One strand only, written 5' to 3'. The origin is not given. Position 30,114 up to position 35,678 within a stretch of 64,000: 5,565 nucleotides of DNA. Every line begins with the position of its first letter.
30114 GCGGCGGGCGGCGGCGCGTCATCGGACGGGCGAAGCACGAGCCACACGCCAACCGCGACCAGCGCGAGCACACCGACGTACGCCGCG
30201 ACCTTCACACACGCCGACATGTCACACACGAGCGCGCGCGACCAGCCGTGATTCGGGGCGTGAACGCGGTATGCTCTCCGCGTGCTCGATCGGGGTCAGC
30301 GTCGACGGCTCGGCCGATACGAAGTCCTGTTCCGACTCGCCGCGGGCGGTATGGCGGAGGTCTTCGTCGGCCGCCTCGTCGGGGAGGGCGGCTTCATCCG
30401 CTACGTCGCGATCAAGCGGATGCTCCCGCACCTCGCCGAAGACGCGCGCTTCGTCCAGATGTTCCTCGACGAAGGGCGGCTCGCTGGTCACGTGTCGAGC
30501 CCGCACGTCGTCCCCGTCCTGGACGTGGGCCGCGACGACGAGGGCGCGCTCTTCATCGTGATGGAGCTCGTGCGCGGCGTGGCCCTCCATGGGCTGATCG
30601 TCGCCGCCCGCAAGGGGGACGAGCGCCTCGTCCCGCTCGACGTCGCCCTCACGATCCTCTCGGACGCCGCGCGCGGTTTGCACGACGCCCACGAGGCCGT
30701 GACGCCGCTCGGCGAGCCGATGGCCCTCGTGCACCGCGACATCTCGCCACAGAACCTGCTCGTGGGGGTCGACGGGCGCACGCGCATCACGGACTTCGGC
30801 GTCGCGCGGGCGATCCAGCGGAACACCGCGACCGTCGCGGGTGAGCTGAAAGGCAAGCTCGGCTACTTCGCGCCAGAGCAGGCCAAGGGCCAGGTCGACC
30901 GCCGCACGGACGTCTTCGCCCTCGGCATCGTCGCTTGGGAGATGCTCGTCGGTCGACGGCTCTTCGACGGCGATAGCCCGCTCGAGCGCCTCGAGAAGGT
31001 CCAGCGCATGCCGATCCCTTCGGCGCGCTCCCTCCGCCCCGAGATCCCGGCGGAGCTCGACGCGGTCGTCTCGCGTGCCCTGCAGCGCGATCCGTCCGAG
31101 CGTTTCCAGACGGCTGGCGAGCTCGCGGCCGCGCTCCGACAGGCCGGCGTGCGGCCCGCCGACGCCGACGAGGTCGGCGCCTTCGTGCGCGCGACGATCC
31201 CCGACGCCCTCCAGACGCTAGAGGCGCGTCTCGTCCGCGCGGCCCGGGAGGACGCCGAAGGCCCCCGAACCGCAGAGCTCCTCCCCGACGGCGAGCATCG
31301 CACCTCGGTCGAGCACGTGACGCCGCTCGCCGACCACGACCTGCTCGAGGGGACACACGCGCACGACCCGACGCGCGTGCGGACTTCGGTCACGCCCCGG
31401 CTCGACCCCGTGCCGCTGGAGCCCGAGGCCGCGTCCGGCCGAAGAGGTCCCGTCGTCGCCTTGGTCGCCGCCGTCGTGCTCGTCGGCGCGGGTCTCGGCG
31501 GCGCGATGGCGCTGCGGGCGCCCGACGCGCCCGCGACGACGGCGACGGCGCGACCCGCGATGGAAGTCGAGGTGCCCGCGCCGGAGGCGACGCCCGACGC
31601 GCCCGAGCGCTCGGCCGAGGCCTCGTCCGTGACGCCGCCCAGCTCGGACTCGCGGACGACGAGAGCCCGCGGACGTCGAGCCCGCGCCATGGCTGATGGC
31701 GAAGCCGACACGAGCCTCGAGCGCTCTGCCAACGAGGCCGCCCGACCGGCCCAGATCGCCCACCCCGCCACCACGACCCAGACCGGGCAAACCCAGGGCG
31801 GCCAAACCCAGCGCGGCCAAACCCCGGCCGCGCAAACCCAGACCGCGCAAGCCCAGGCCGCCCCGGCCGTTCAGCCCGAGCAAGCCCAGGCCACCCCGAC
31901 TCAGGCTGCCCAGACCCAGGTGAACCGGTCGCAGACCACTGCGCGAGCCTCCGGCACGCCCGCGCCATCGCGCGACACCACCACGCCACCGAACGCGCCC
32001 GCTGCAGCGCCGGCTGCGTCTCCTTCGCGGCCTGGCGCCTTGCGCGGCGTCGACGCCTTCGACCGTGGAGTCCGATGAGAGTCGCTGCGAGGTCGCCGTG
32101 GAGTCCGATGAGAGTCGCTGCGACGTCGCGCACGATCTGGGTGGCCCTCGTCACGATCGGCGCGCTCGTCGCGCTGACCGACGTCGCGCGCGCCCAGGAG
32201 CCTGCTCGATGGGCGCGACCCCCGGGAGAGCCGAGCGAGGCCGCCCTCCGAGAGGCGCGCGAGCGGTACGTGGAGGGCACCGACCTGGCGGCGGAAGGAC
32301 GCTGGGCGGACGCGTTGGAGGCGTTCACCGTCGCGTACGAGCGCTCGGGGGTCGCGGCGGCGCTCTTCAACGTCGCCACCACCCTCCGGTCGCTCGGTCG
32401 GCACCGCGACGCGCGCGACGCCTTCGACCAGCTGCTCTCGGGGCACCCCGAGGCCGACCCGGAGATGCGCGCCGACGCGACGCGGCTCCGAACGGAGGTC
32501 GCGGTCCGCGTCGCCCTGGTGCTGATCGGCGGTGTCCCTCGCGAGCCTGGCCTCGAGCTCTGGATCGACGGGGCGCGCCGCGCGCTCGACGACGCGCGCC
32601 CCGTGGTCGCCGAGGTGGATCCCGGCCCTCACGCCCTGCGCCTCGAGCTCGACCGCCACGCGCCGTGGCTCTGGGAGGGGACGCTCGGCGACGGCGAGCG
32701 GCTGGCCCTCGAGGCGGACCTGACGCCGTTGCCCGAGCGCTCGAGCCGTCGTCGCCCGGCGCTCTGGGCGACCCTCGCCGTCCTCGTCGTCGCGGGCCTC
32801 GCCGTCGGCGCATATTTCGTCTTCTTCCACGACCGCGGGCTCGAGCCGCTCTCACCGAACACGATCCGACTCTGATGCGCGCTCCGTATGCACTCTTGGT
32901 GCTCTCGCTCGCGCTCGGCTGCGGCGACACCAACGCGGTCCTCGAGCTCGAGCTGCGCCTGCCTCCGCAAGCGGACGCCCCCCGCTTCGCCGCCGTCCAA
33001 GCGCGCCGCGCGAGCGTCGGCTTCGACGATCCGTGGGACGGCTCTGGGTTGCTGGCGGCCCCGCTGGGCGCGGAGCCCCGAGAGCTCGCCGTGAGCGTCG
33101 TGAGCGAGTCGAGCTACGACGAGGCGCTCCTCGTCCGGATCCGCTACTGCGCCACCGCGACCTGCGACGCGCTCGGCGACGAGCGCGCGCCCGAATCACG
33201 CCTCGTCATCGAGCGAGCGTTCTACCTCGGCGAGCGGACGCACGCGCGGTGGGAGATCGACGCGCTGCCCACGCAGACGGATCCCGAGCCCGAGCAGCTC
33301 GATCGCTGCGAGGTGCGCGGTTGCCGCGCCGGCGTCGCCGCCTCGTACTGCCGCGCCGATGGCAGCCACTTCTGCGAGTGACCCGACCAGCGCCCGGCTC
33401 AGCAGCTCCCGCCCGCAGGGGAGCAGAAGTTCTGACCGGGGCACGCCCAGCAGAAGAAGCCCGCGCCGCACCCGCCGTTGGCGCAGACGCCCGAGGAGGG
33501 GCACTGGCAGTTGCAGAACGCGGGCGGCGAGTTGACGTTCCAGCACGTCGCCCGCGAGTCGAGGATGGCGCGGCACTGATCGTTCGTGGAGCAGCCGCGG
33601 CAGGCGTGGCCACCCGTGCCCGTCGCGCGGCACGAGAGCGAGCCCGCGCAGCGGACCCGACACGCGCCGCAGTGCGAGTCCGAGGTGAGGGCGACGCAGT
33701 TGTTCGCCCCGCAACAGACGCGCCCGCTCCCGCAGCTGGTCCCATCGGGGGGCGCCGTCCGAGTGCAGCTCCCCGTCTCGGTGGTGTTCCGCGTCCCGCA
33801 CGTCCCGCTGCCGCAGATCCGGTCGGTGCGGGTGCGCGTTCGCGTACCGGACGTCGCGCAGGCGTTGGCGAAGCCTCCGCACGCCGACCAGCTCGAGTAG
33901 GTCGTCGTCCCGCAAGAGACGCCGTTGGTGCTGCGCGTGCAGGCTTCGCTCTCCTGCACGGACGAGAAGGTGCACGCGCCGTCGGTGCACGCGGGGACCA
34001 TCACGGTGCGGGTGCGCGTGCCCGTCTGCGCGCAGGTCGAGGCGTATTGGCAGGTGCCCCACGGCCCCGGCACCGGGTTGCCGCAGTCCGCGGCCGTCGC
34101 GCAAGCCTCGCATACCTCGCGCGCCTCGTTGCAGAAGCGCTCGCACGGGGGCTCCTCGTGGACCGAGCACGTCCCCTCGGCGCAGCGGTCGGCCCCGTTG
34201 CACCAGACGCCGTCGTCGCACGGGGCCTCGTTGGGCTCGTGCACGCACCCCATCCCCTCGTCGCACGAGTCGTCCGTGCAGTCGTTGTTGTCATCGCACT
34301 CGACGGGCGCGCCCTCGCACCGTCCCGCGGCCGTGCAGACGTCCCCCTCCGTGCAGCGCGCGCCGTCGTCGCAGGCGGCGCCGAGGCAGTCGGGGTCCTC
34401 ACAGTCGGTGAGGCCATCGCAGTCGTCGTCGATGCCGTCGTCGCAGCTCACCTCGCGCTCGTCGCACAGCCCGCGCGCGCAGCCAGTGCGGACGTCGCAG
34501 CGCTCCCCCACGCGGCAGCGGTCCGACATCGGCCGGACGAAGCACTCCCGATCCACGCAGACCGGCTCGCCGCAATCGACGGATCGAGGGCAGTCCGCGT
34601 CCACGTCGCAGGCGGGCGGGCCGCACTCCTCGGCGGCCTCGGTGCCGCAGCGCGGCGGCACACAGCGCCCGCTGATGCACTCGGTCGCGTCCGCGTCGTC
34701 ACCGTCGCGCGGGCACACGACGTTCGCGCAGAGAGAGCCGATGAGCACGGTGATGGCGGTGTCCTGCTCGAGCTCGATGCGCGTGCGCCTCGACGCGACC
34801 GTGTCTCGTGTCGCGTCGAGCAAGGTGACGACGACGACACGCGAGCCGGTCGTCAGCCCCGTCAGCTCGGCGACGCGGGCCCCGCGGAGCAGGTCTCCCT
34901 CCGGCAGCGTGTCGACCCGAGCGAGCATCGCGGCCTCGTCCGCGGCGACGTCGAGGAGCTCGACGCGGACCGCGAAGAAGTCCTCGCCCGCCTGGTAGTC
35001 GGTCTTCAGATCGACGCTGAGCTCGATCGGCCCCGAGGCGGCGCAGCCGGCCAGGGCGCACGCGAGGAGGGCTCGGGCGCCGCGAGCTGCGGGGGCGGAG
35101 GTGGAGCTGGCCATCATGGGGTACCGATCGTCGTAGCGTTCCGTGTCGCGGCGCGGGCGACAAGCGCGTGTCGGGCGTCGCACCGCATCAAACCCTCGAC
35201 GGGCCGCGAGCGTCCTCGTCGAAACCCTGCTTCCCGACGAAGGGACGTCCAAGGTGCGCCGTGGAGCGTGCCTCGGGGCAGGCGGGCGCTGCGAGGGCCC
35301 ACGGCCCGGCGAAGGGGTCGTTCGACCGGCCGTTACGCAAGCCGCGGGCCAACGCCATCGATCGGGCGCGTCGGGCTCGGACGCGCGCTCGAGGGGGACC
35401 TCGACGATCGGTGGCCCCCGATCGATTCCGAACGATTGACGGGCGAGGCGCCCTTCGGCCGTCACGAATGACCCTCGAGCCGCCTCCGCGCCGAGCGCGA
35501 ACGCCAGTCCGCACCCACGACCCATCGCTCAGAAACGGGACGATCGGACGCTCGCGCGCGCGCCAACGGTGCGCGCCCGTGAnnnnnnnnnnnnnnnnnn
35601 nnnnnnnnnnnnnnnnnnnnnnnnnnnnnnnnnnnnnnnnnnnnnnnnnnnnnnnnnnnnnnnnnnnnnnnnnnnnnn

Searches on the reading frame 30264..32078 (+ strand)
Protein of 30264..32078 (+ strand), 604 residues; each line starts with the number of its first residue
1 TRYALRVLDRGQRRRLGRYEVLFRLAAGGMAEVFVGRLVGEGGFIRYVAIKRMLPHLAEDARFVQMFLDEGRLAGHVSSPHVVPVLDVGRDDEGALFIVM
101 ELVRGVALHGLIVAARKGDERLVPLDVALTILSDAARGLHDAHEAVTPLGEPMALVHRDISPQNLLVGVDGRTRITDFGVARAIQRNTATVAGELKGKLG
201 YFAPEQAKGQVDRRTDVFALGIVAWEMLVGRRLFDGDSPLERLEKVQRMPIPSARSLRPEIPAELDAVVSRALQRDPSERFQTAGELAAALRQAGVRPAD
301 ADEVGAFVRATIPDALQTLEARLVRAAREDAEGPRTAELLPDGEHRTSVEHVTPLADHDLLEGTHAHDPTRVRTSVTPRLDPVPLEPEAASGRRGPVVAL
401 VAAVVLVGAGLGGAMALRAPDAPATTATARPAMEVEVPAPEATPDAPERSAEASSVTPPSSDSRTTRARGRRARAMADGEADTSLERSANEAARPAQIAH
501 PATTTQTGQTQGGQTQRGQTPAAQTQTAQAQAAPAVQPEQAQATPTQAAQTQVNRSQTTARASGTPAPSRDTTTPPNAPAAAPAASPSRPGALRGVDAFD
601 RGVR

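Call 14: search_protein_families(library=pfam, proteins=[window:30264-32078:+], max_evalue=0.01)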
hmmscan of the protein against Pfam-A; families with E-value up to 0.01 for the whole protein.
window:30264-32078:+ (604 aa): 2 families
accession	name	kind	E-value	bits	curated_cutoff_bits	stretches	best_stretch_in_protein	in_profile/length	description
PF00069.31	Pkinase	-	2.2e-27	96.6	31.7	1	26-282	8-253/263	Protein kinase domain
PF07714.23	PK_Tyr_Ser-Thr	-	1e-23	84.4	23.1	1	24-281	6-249/258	Protein tyrosine and serine/threonine kinase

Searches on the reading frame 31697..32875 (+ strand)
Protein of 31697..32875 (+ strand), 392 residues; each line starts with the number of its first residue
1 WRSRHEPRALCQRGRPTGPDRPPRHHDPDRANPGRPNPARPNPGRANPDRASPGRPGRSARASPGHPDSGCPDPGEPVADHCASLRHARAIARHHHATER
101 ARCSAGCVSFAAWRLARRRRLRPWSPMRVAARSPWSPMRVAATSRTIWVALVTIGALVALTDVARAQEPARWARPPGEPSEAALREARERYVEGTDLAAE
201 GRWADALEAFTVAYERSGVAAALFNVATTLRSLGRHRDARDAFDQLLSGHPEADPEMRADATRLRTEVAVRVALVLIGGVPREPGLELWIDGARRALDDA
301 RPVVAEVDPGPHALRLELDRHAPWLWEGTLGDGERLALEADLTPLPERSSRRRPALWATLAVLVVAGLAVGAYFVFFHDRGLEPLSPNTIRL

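Call 14: search_protein_families(library=pfam, proteins=[window:31697-32875:+], max_evalue=0.01)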
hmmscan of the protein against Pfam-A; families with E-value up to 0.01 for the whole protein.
window:31697-32875:+ (392 aa): 5 families
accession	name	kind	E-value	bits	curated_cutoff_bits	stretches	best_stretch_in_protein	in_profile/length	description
PF13432.12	TPR_16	-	1.2e-05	26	32.7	1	191-251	1-62/65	Tetratricopeptide repeat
PF07719.23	TPR_2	-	2.6e-05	24.5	27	0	220-247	1-28/34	Tetratricopeptide repeat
PF13424.12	TPR_12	-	0.00016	22.2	30.1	1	199-248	22-73/77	Tetratricopeptide repeat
PF13174.12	TPR_6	-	0.0042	18.1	26.3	0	222-252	2-32/33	Tetratricopeptide repeat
PF14559.12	TPR_19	-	0.0078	17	25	1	197-258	1-62/68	Tetratricopeptide repeat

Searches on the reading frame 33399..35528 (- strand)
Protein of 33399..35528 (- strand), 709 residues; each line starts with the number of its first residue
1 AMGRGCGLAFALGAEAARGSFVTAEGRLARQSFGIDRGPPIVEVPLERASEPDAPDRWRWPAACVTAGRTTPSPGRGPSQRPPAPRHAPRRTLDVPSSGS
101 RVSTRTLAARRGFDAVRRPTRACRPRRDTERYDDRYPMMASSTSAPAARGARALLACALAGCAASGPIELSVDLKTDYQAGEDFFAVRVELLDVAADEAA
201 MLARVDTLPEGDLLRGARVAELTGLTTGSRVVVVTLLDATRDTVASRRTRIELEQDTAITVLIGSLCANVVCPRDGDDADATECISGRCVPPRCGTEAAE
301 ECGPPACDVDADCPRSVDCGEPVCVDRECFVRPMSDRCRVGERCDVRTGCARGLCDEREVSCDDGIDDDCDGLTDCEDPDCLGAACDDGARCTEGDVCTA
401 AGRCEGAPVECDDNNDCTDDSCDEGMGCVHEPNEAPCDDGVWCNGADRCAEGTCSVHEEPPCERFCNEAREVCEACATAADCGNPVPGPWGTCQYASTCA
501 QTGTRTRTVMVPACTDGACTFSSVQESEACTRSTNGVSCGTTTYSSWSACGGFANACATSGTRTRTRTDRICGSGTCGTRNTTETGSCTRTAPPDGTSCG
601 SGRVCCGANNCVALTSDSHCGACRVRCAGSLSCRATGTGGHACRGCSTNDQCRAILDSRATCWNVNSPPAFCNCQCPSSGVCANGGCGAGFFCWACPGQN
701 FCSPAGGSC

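Call 14: search_protein_families(library=pfam, proteins=[window:33399-35528:-], max_evalue=0.01)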
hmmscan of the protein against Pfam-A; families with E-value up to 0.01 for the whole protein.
window:33399-35528:- (709 aa): 1 family
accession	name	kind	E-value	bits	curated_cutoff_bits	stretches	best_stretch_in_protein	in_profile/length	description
PF00526.23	Dicty_CTDC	-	7.1e-06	26.2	27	1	411-432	2-23/24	Dictyostelium (slime mold) repeat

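Call 95: search_protein_families(library=padloc, proteins=[window:33399-35528:-], max_evalue=0.001)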
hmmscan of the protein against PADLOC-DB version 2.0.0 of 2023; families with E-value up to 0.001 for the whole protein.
window:33399-35528:- (709 aa): 0 families
